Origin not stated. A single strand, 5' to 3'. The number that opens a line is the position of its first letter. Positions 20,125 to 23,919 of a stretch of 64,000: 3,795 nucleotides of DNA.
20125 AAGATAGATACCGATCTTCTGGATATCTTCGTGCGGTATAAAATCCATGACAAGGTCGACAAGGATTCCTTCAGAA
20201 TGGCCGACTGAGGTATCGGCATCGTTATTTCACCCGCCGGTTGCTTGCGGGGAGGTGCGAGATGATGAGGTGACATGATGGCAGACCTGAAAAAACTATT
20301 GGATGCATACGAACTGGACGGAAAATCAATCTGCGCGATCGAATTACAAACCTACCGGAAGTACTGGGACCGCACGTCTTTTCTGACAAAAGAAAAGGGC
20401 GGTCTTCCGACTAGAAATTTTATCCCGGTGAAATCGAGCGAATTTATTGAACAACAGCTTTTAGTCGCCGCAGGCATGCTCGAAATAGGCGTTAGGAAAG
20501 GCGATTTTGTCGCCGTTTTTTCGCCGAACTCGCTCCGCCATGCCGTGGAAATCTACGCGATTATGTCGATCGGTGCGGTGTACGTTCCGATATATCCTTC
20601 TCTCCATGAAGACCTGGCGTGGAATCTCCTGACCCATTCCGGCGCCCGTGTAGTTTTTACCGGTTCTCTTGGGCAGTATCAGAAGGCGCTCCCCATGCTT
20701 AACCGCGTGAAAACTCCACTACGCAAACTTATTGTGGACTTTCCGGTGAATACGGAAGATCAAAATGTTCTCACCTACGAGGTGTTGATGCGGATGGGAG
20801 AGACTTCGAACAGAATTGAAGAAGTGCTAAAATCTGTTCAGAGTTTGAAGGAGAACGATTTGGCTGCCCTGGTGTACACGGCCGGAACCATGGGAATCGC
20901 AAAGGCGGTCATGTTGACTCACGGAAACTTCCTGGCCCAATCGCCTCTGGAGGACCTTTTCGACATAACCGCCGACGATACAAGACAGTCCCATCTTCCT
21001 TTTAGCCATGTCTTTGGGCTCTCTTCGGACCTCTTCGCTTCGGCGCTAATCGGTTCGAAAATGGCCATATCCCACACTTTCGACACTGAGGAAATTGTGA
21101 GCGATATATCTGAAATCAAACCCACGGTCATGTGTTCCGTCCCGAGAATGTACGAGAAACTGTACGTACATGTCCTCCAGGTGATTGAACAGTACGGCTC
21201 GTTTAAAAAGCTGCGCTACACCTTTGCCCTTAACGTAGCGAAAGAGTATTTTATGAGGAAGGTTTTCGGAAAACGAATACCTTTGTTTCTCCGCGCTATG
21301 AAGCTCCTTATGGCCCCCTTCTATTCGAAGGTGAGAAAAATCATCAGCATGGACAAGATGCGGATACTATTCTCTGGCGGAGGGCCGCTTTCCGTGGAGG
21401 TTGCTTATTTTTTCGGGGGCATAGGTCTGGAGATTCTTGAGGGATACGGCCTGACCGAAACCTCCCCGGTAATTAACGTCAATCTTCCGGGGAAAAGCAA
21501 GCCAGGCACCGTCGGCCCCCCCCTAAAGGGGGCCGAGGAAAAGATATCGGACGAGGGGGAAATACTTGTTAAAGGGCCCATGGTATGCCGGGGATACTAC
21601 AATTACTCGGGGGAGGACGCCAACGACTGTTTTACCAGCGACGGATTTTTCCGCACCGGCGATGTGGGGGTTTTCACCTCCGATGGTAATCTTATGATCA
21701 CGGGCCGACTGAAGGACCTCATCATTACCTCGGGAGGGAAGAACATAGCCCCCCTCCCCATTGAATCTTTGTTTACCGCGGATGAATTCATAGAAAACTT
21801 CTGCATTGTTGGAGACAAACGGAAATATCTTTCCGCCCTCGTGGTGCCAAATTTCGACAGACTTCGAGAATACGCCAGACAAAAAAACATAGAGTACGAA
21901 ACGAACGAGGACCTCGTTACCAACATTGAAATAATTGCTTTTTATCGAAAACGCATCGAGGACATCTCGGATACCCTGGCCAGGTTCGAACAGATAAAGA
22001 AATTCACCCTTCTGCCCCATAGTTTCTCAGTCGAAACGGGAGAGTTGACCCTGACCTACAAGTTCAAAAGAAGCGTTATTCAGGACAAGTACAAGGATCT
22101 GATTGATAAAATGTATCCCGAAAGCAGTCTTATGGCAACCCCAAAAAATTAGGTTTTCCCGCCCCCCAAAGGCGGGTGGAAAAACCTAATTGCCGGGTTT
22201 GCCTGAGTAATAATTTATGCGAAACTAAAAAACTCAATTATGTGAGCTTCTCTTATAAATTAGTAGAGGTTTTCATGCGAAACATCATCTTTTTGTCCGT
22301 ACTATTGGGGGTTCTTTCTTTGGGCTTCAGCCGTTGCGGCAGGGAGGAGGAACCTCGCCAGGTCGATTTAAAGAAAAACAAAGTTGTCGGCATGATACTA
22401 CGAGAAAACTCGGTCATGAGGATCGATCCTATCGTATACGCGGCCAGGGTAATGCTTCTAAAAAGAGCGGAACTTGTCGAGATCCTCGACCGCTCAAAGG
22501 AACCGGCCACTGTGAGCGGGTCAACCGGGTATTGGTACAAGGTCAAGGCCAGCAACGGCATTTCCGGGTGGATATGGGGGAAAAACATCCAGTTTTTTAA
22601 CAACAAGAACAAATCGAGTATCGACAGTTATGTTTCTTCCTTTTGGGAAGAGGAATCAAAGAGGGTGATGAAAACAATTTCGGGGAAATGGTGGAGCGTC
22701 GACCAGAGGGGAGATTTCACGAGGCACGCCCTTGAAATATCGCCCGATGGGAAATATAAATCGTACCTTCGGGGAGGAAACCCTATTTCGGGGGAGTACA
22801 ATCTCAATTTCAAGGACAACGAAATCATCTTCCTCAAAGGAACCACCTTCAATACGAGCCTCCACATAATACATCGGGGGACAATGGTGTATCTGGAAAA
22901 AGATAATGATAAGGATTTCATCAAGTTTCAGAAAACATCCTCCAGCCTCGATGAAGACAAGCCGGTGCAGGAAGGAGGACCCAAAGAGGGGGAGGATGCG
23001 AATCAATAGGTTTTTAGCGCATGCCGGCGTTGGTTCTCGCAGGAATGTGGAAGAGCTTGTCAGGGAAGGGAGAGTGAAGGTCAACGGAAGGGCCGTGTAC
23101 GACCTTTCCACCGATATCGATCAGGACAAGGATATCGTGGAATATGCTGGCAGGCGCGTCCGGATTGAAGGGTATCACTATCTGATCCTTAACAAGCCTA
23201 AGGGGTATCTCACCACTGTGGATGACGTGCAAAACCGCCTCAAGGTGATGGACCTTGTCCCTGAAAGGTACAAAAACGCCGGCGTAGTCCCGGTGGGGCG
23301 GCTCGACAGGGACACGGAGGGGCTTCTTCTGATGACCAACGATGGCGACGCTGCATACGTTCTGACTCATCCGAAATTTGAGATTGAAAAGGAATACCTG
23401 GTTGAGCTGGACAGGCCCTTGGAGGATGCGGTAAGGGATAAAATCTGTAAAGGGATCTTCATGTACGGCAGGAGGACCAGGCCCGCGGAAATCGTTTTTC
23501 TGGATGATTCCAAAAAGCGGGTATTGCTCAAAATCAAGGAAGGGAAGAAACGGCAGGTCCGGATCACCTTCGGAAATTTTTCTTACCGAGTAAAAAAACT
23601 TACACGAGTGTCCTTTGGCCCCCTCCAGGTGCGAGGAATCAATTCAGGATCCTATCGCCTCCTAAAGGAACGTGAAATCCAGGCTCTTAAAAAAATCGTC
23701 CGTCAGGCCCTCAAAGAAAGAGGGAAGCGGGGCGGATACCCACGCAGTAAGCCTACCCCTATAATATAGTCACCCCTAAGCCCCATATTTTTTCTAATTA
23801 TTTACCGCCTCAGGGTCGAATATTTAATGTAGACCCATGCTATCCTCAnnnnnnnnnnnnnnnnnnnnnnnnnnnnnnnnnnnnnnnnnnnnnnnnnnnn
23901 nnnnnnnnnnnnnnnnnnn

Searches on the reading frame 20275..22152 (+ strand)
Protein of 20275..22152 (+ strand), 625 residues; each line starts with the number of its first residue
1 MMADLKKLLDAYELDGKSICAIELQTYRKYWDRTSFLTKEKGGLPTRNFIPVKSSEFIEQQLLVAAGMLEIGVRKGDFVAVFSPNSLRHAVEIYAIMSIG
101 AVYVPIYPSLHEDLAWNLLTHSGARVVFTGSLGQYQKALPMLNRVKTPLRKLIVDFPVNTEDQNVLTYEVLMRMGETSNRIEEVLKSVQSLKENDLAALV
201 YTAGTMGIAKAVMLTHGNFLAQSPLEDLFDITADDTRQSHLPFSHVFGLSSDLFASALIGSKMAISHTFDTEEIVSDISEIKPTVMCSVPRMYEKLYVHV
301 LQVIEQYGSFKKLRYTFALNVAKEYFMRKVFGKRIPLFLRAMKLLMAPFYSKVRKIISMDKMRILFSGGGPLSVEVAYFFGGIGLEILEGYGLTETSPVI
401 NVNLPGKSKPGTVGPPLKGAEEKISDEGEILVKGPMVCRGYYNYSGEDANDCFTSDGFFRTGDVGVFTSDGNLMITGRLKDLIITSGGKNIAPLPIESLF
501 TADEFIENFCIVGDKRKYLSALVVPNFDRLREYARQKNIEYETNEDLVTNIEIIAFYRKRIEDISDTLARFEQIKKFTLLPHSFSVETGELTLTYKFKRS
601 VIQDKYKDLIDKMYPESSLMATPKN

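Call 12: search_protein_families(library=pfam, proteins=[window:20275-22152:+])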
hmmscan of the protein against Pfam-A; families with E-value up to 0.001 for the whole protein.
window:20275-22152:+ (625 aa): 2 families
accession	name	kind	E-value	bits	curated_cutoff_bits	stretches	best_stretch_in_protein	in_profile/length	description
PF00501.34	AMP-binding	-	6.4e-65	219.9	29.9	1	62-442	32-384/384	AMP-binding enzyme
PF23562.2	AMP-binding_C_3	-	4.3e-10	40.5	20.8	1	481-616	2-122/124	AMP-binding enzyme C-terminal domain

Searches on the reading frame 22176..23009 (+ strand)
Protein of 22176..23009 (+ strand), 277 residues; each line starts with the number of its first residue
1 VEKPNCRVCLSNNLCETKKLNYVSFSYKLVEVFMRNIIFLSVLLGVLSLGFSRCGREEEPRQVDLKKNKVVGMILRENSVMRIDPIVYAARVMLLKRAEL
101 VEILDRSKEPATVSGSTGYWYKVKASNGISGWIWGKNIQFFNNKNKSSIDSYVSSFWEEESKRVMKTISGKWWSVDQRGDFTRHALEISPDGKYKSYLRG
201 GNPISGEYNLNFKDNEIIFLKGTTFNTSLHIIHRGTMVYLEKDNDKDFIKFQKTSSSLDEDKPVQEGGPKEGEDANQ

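Call 12: search_protein_families(library=pfam, proteins=[window:22176-23009:+])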
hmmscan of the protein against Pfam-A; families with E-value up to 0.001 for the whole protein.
window:22176-23009:+ (277 aa): 1 family
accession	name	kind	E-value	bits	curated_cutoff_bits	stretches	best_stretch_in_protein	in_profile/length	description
PF08239.17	SH3_3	-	4e-05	24.1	27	1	108-138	22-53/54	Bacterial SH3 domain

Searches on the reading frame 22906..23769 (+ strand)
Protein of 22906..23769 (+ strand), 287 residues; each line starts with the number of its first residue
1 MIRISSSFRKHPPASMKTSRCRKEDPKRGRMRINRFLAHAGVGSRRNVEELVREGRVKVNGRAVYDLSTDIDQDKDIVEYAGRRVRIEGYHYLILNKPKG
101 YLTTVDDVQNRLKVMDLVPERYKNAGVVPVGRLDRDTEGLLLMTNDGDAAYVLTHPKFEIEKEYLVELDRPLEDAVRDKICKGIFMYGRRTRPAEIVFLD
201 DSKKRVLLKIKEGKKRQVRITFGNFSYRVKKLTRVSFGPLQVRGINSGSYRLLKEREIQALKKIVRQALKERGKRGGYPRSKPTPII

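Call 12: search_protein_families(library=pfam, proteins=[window:22906-23769:+])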
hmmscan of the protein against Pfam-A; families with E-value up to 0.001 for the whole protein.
window:22906-23769:+ (287 aa): 2 families
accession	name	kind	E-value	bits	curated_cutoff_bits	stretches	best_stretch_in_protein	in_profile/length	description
PF00849.27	PseudoU_synth_2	-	5.6e-22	79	26.8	1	91-222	1-150/152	RNA pseudouridylate synthase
PF01479.30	S4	-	6.7e-09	35.8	22.8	1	31-72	1-43/48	S4 domain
